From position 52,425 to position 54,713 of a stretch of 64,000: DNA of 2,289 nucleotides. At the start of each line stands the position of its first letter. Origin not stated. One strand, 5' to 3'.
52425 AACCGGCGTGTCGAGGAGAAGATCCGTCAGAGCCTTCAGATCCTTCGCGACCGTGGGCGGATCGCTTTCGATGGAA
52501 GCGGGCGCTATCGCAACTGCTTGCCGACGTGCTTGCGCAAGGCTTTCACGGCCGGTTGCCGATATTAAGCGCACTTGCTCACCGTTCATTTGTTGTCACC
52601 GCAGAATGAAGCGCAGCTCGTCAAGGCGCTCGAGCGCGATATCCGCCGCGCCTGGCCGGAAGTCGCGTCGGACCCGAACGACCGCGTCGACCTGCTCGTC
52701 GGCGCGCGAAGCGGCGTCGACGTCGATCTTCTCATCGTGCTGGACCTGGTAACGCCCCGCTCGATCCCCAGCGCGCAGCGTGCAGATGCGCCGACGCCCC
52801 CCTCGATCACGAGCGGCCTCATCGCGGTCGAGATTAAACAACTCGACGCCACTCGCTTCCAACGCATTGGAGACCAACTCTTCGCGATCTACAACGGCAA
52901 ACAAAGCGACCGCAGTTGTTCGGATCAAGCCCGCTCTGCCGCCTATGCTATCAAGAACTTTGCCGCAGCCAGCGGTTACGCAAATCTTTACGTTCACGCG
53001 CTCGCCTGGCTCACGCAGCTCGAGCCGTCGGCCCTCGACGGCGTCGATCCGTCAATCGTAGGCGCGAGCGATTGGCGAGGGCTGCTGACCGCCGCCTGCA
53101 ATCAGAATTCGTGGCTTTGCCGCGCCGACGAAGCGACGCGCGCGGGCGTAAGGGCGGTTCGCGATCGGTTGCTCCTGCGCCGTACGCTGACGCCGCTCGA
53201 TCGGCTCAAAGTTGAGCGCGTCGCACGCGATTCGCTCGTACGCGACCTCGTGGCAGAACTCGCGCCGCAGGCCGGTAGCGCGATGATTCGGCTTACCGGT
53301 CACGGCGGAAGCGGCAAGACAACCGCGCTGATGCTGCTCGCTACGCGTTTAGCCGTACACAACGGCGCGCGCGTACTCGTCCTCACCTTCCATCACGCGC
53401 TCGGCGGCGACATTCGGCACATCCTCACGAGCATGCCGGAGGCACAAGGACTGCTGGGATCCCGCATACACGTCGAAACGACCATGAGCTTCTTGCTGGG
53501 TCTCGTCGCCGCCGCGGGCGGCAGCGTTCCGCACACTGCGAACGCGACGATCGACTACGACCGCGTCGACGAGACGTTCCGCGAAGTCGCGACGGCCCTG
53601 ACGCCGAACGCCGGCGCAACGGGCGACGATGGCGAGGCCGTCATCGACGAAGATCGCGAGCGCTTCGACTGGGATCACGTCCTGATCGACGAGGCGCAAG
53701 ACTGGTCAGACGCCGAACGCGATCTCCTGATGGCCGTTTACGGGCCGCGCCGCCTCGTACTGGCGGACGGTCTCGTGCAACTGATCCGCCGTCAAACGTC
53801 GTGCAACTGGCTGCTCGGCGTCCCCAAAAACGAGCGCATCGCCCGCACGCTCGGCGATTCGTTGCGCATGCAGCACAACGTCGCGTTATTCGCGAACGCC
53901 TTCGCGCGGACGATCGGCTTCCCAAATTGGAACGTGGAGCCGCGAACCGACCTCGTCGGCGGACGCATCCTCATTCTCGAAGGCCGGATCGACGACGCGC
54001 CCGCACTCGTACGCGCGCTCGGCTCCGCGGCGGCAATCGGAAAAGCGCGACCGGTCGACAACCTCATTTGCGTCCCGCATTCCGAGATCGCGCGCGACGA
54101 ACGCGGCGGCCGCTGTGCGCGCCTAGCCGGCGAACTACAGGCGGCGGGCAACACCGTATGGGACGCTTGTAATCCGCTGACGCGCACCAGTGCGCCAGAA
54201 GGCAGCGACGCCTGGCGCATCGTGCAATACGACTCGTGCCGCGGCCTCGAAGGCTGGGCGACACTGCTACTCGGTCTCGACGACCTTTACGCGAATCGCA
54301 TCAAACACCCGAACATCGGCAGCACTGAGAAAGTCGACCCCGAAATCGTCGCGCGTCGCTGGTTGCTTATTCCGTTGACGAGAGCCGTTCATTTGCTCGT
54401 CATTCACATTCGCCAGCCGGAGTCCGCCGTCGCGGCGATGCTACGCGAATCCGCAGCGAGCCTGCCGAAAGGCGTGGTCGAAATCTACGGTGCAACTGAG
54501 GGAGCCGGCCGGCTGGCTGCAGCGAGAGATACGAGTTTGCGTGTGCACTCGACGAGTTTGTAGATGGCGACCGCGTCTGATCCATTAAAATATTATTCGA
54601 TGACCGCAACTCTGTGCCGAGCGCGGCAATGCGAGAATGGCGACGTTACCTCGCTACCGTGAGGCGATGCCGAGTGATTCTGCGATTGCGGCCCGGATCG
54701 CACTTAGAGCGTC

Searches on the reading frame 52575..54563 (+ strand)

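Call 37: search_protein_families(library=pfam, proteins=[window:52575-54563:+])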
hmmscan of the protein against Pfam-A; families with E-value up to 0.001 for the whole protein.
window:52575-54563:+ (662 aa): 2 families
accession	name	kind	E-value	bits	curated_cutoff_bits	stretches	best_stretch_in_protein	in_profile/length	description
PF25199.1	nSTAND_NTPase5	-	1.2e-08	35.4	34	1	214-271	17-77/145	Novel STAND NTPase 5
PF13245.12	AAA_19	-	0.00098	19.7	25.1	0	233-395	9-121/134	AAA domain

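Call 74: search_protein_families(library=padloc, proteins=[window:52575-54563:+])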
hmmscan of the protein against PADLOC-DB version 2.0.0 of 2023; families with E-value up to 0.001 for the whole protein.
window:52575-54563:+ (662 aa): 2 families
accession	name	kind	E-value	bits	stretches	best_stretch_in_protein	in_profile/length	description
PDLC00131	GajB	-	2.4e-06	24.8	0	244-271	45-76/647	UrvD helicase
PDLC01087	C3a187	-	4.2e-05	20.6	1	229-448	204-404/559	NERD+UvrD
